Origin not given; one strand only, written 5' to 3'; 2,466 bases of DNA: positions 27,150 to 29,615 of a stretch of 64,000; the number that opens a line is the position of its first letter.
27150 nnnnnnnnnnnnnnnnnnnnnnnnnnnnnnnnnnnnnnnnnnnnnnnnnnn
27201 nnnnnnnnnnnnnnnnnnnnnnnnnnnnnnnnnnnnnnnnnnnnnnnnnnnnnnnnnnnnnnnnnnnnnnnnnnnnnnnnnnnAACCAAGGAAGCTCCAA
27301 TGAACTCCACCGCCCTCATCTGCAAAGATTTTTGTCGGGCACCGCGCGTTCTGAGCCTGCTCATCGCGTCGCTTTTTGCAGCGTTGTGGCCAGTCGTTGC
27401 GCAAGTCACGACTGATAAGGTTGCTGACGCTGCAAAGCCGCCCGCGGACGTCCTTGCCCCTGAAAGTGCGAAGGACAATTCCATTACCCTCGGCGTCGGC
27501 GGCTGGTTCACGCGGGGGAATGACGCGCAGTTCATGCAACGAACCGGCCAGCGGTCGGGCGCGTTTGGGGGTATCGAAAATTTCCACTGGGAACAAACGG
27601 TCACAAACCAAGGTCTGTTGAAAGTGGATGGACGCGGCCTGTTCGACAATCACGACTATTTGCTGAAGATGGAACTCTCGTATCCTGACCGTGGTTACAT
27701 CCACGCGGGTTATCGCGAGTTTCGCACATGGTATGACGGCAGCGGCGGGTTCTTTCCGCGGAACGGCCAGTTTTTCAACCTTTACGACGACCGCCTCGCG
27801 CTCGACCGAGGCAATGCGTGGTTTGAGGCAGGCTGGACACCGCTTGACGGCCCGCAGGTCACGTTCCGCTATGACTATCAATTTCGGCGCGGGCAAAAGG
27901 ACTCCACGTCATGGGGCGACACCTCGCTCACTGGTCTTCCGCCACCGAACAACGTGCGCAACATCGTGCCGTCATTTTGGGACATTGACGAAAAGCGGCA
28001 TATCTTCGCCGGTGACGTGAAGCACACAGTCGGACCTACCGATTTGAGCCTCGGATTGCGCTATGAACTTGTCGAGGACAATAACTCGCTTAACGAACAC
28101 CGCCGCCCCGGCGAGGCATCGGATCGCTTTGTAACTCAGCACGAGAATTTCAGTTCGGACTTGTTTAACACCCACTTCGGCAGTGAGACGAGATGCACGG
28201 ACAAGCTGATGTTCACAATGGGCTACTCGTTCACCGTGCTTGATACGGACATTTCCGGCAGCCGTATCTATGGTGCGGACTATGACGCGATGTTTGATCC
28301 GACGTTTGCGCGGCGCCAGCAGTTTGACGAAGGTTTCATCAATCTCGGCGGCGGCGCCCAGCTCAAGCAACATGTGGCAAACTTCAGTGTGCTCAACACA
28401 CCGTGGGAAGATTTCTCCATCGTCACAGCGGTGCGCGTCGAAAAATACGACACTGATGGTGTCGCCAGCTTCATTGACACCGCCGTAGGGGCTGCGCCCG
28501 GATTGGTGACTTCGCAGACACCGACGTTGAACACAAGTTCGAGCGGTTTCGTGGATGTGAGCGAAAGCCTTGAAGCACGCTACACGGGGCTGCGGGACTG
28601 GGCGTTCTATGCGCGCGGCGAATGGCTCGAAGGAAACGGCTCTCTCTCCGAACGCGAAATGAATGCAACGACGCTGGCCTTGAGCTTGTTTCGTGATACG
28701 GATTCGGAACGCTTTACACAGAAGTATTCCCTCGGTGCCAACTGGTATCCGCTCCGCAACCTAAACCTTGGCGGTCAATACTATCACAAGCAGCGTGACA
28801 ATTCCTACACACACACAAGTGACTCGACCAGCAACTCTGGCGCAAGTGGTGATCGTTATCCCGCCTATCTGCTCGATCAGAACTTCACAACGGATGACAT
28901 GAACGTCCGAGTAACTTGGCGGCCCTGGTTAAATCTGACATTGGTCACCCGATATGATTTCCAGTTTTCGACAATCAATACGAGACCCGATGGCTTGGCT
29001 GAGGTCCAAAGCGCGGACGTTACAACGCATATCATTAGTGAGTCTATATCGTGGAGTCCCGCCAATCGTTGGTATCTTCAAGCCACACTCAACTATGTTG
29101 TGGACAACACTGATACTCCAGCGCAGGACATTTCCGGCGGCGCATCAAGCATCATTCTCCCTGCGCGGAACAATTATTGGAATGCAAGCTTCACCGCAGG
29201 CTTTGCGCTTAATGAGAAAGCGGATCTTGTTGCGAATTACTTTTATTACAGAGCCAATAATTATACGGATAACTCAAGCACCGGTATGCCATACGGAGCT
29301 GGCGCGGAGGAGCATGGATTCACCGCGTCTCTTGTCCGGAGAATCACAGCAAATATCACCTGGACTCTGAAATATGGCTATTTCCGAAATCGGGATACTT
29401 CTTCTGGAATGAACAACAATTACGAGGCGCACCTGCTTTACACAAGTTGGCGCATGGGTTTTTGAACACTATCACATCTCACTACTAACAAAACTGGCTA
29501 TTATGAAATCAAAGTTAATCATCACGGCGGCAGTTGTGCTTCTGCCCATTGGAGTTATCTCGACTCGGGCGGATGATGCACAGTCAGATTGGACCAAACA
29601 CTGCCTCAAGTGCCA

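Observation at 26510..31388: Four-gene porin-cytochrome module with the parts list of an extracellular electron-transfer (Mtr/Mto/Pcc-type) conduit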

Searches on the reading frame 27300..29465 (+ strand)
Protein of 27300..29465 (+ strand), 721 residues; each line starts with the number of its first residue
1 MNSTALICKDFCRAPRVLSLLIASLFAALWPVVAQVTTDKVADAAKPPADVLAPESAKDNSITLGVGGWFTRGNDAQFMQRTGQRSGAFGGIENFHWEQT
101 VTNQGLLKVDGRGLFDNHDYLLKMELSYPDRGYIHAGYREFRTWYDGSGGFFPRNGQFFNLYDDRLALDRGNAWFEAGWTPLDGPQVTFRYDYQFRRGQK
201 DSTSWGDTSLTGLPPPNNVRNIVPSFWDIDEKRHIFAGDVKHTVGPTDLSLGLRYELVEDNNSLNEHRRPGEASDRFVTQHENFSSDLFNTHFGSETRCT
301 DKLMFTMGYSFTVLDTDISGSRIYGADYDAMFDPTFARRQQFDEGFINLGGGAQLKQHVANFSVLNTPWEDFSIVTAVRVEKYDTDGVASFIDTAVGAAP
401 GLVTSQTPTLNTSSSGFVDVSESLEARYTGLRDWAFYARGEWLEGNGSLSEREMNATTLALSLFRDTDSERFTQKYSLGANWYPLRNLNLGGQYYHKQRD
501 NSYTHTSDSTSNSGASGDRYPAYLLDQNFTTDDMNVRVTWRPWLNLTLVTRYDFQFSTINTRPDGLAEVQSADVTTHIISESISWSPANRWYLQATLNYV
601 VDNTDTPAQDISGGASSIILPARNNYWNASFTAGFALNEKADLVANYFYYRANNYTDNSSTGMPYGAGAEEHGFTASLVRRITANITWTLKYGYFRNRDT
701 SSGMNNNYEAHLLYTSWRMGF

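Call 4: search_protein_families(library=pfam, proteins=[window:27300-29465:+], max_evalue=1)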
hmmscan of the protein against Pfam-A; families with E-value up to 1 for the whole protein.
window:27300-29465:+ (721 aa): 0 families

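Call 5: search_protein_families(library=ncbifam, proteins=[window:27300-29465:+], max_evalue=1)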
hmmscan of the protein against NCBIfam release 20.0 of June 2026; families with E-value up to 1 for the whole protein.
window:27300-29465:+ (721 aa): 0 families

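Call 7: find_homologous_proteins(query=window:27300-29465:+)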
Query window:27300-29465:+ (721 aa): 906 proteins with E <= 0.001 among 8000 candidates; the best 120 are listed.
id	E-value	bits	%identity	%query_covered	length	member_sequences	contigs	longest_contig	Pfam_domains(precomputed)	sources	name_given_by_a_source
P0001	0.0e+0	1685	100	100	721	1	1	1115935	-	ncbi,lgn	-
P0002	4.7e-269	913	57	98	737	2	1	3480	-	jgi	-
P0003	9.8e-269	912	59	94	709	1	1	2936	-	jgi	jgi:hypothetical protein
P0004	2.6e-268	911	57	98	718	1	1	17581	-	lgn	-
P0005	3.3e-268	910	58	98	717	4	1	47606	-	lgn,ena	-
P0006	9.8e-265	899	59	93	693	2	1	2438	-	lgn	-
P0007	5.9e-263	893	55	98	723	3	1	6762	-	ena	-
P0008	9.6e-263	892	56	98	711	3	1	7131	-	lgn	-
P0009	3.2e-262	890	55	98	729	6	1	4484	-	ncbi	-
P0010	9.1e-262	889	57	98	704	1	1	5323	-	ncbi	-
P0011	1.2e-260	885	55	97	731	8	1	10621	-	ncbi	-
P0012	1.4e-260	885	56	99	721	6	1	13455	-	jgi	-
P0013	2.1e-259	881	54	100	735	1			-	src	-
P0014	2.2e-259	881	54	98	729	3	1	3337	-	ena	-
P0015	2.3e-259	881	58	92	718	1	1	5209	-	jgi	jgi:hypothetical protein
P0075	1.4e-232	792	50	98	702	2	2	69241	-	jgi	jgi:hypothetical protein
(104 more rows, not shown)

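Call 13: search_solved_structures(query=window:27300-29465:+, max_evalue=10)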
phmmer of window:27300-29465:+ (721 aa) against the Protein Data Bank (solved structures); distinct sequences matched with E-value up to 10: 0.

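Call 14: find_encoding_contigs(protein=P0001, flank=10000, max_places=3)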
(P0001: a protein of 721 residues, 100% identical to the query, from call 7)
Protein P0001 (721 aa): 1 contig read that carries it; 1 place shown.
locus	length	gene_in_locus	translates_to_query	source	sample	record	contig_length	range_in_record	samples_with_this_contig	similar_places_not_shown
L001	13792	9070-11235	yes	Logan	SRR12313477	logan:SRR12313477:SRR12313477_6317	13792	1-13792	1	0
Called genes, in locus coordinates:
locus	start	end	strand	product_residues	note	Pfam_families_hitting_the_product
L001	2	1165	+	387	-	?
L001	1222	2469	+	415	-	PF01595:CNNM, PF00571:CBS (weak), PF03471:CorC_HlyC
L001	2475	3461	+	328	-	PF01595:CNNM, PF00571:CBS (weak)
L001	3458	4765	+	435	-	PF01595:CNNM, PF00571:CBS, PF03471:CorC_HlyC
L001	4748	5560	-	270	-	-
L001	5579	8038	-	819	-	PF00069:Pkinase, PF07714:PK_Tyr_Ser-Thr, PF12799:LRR_4 (faint)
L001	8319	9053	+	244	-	PF14537:Cytochrom_c3_2 (faint), PF22113:Mtrc-MtrF_II-IV_dom (faint), PF14522:Cytochrome_C7 (faint), PF09699:Paired_CXXCH_1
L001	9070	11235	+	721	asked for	-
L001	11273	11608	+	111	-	PF13442:Cytochrome_CBB3, PF00034:Cytochrom_C (weak)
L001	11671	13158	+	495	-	PF03264:Cytochrom_NNT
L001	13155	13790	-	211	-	?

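Call 17: find_related_loci(query=A1, collection=genome_contigs, flank=10000)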
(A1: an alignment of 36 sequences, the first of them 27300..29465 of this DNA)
Query A1 (721 aa) in genome_contigs; peptide patterns used: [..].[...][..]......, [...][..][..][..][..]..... (x = any residue, [..] = any of these).
109 stretches matched a pattern; 98 encode a relative of the query (tblastn E <= 1e-3); the best 80 are kept; 80 distinct loci.
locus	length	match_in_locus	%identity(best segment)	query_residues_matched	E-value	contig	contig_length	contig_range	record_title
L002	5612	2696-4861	58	6-721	0e+0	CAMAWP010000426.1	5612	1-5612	MAG: Akkermansia muciniphila isolate MaH-09apr19-44 genome assembly, contig: MaH-09apr19-C34925, whole genome shotgun se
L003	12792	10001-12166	57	6-721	0e+0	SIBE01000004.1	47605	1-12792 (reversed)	MAG: Pedosphaera sp. isolate Baikal-deep-G225 BACOMB-C3034, whole genome shotgun sequence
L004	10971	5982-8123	53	7-721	0e+0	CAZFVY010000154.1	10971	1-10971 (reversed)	MAG TPA_asm: uncultured Verrucomicrobiota bacterium isolate binchicken_co54_380 genome assembly, contig: NODE_10820_leng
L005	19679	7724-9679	54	60-716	0e+0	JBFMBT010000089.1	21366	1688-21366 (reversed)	MAG: Verrucomicrobiota bacterium isolate MAG171 MAG171_89, whole genome shotgun sequence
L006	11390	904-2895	52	55-721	0e+0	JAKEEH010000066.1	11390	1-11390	MAG: Limisphaerales bacterium isolate PMV_1.23 PMV_1.23.k101_106261, whole genome shotgun sequence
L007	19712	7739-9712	53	60-721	0e+0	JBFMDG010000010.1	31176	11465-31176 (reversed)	MAG: Verrucomicrobiota bacterium isolate MAG213 MAG213_10, whole genome shotgun sequence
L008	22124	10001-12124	50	19-721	0e+0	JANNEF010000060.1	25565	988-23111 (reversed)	MAG: Verrucomicrobiota bacterium isolate OTE_75_metabat_426 OTE_75_k141_185142, whole genome shotgun sequence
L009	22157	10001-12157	50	21-721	0e+0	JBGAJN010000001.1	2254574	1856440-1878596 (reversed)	MAG: Limisphaerales bacterium isolate MAG_AAO_H125.48 AAOH125-48_opera_contig_2, whole genome shotgun sequence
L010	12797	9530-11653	49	24-721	0e+0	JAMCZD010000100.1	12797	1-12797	MAG: Candidatus Omnitrophota bacterium isolate FK_Sedi_B_Bin.32 NODE_19385_length_12797_cov_1.72297, whole genome shotgu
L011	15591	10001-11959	53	59-721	0e+0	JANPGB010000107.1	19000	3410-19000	MAG: Verrucomicrobiota bacterium isolate VAR_69_metabat_5 VAR_69_k141_2946688, whole genome shotgun sequence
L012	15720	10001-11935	53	60-719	0e+0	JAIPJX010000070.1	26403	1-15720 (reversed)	MAG: Verrucomicrobia bacterium isolate Tobar12.5m-G45 Tobar12-5m-C1278, whole genome shotgun sequence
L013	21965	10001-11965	55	60-721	0e+0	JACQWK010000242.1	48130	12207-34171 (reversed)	MAG: Verrucomicrobia bacterium isolate NC_groundwater_1487_Ag_S-0.65um_59_29 S_p65_S5_coassembly_k141_1680207, whole gen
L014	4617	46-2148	51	26-721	0e+0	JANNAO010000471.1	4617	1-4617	MAG: Verrucomicrobiota bacterium isolate OTE_78_metabat_453 OTE_78_k141_931218, whole genome shotgun sequence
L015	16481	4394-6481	50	16-721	0e+0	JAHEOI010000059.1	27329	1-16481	MAG: Verrucomicrobia bacterium isolate BinSanityLC-kmean-bin_92-bin_0-refined_6 c_000005957999, whole genome shotgun seq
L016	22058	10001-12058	50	32-721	0e+0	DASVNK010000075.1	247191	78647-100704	MAG TPA_asm: Verrucomicrobiia bacterium isolate SMAG_U3125 k141_843440, whole genome shotgun sequence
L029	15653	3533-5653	44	1-716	0e+0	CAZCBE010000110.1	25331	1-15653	MAG TPA_asm: uncultured Klebsiella sp. isolate SRP292972_co3_125 genome assembly, contig: NODE_1151_length_25331_cov_21.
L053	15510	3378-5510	50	11-721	0e+0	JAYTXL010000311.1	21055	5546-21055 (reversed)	MAG: Verrucomicrobiota bacterium isolate GFS_5964 GFS_5964_310, whole genome shotgun sequence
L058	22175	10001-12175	42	1-721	3e-172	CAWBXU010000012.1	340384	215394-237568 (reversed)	MAG: uncultured Verrucomicrobiae bacterium isolate MFD05442.bin.2.102 genome assembly, contig: contig_4192, whole genome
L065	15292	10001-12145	40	13-721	2e-157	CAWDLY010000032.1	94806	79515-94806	MAG: uncultured Verrucomicrobiae bacterium isolate MFD04944.bin.2.179 genome assembly, contig: contig_74091, whole genom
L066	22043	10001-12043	40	17-721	3e-157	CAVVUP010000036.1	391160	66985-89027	MAG: uncultured Verrucomicrobiae bacterium isolate MFD02979.bin.2.26 genome assembly, contig: contig_92769, whole genome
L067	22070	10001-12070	40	14-721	3e-157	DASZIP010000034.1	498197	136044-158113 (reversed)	MAG TPA_asm: Candidatus Methylacidiphilales bacterium isolate SMAG_U6605 k141_605499, whole genome shotgun sequence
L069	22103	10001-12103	39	16-721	5e-153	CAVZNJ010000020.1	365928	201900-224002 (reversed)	MAG: uncultured Verrucomicrobiae bacterium isolate MFD05841.bin.2.194 genome assembly, contig: contig_88890, whole genom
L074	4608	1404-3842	37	20-721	1e-152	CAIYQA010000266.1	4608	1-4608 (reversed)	MAG: uncultured Spartobacteria bacterium isolate MJ-time_bin-8667 genome assembly, contig: bin-8667:266/532, whole genom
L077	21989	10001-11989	38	44-721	4e-141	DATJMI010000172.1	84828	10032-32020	MAG TPA_asm: Candidatus Methylacidiphilales bacterium isolate SMAG_U14831 k141_3219848, whole genome shotgun sequence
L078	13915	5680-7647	38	48-714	2e-140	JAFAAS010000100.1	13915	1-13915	MAG: Verrucomicrobia bacterium isolate OH_PFB_91 k127_204045, whole genome shotgun sequence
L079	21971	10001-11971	39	62-721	8e-139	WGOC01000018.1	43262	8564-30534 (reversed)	MAG: bacterium isolate RI_55 c_000000087368, whole genome shotgun sequence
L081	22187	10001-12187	35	42-721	2e-126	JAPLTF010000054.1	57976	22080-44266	MAG: Verrucomicrobia bacterium isolate LacPavin_0818_WC55_MAG_61_14 LacPavin_0818_WC55_scaffold_978844, whole genome sho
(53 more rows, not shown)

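Call 18: search_solved_structures(query=A1, max_evalue=10, show_alignments=1)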
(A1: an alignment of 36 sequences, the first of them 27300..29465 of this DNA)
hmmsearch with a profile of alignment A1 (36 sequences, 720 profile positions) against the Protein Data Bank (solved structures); distinct sequences matched with E-value up to 10: 0.

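Call 28: predict_structure(alignment_id=A1)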
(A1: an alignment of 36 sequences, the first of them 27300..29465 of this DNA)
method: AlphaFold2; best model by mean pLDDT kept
length: 721 residues; sequences in the alignment: 36
mean_pLDDT: 81.3   pTM: 0.75
mean pLDDT of the five models: 81.3, 80.1, 78.7, 78.6, 77.5
residues with pLDDT >= 90: 401; 70-90: 140; 50-70: 90; < 50: 90
segments of 3 or more residues with pLDDT < 50: 1-56, 325-342, 613-617, 657-663
pLDDT, mean of each block of 10 residues (from residue 1): 31 41 38 24 27 50 95 87 88 94 89 90 94 96 81 70 77 97 93 95 60 62 76 98 95 98 73 59 95 96 96 96 55 40 71 97 95 97 96 69 76 95 96 96 96 87 87 97 95 97 81 54 78 97 95 96 84 93 94 95 78 51 84 93 95 61 60 95 92 93 84 96 89
secondary structure, 60 per line:
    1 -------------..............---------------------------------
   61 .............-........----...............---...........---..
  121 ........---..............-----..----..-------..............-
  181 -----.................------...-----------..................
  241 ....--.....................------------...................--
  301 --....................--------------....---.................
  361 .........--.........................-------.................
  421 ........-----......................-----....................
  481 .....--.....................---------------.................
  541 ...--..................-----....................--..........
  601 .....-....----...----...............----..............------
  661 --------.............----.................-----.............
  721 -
elements in order (helices of 4 or more, strands of 3 or more residues): H14-27 E61-73 H75-82 E87-101 E105-115 E119-128 E132-145 E166-179 E186-202 E223-244 E247-267 E280-298 E303-322 H337-340 E344-369 E372-396 E404-428 E434-455 E461-485 E488-508 E524-543 E546-563 E569-588 E591-605 H607-610 E622-636 E641-654 E669-681 E686-699 E708-720

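Call 40: search_protein_families(library=ncbifam, alignment_id=A1, max_evalue=10)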
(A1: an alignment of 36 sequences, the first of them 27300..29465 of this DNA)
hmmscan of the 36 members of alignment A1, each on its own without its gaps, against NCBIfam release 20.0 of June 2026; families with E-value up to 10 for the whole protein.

A. member 1, window:27300-29465:+ (721 aa): 0 families

B. families by the number of members that match (of 36 scanned): 7 families
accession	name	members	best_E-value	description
NF041027.1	GSU2204_Se_pt_1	3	0.00024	GSU2204 family CXXCH-containing (seleno)protein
NF006188.0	PRK08324.1-1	2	0.04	bifunctional aldolase/short-chain dehydrogenase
TIGR04122.1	Xnuc_lig_assoc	1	0.00032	ligase-associated DNA damage response exonuclease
TIGR03014.2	EpsL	1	0.0021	XrtB/PEP-CTERM-associated polysaccharide biosynthesis outer membrane protein EpsL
NF002078.0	PRK00913.2-5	1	0.11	leucyl aminopeptidase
NF042989.1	AldDh_AldH_Clos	1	0.12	aldehyde dehydrogenase AldH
NF007748.0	PRK10428.1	1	0.14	hypothetical protein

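Call 41: search_protein_families(library=pfam, alignment_id=A1, max_evalue=10)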
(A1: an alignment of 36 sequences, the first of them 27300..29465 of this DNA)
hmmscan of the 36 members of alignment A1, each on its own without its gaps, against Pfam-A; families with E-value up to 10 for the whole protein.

A. member 1, window:27300-29465:+ (721 aa): 0 families

B. families by the number of members that match (of 36 scanned): 12 families
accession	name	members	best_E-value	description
PF07396.17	Porin_O_P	9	0.0003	Phosphate-selective porin O and P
PF05279.16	Asp-B-Hydro_N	7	0.047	Aspartyl beta-hydroxylase N-terminal region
PF13505.12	OMP_b-brl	3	0.00028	Outer membrane protein beta-barrel domain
PF11854.14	MtrB_PioB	2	3.2e-06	Putative outer membrane beta-barrel porin, MtrB/PioB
PF13609.12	Porin_4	2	0.026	Gram-negative porin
PF14905.12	OMP_b-brl_3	1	0.011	Outer membrane protein beta-barrel family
PF24547.1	DUF7601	1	0.016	Domain of unknown function (DUF7601)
PF11743.13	DUF3301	1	0.13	Protein of unknown function (DUF3301)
PF00478.31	IMPDH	1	0.31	IMP dehydrogenase / GMP reductase domain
PF07642.17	BBP2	1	0.36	Putative beta-barrel porin-2, OmpL-like. bbp2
PF00428.24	Ribosomal_60s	1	0.52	60s Acidic ribosomal protein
PF02530.20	Porin_2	1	3.3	Porin subfamily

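Call 55: search_protein_families(library=pfam, proteins=[L081:10001-12187:+, L079:10001-11971:+, L077:10001-11989:+, L078:5680-7647:+, L074:1404-3842:+, L069:10001-12103:+, L066:10001-12043:+, L067:10001-12070:+, L058:10001-12175:+, L065:10001-12145:+], max_evalue=0.1)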
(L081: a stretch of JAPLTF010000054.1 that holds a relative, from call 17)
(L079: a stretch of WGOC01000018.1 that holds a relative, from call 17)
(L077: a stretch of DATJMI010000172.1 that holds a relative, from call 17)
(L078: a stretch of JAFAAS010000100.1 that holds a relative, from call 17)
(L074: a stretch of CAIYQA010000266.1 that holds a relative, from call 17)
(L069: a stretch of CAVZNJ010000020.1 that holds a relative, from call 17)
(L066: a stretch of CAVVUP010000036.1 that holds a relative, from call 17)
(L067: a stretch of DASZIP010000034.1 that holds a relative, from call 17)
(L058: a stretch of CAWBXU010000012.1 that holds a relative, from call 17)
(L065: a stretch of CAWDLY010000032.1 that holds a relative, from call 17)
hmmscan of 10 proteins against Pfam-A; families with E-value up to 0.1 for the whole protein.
L081:10001-12187:+ (729 aa): 0 families

L079:10001-11971:+ (657 aa): 0 families

L077:10001-11989:+ (663 aa): 1 family
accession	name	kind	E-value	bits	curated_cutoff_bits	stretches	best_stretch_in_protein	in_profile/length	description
PF13753.12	SWM_repeat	-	0.084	13.6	27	0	613-634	60-81/86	Putative flagellar system-associated repeat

L078:5680-7647:+ (656 aa): 0 families

L074:1404-3842:+ (813 aa): 2 families
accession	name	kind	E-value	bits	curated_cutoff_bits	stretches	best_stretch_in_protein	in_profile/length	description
PF13505.12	OMP_b-brl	-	0.0053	17.4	28.7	1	708-745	125-166/175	Outer membrane protein beta-barrel domain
PF08291.16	Peptidase_M15_3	-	0.095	13.3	23.2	0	291-325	28-62/108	Peptidase M15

L069:10001-12103:+ (701 aa): 0 families

L066:10001-12043:+ (681 aa): 0 families

L067:10001-12070:+ (690 aa): 0 families

L058:10001-12175:+ (725 aa): 1 family
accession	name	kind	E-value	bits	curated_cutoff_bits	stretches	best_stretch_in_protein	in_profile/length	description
PF13609.12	Porin_4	-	0.00016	22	27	1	622-703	245-309/310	Gram-negative porin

L065:10001-12145:+ (715 aa): 1 family
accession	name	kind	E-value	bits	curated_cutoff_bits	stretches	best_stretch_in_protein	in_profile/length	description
PF02321.23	OEP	-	0.067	13.4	22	0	465-502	25-63/187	Outer membrane efflux protein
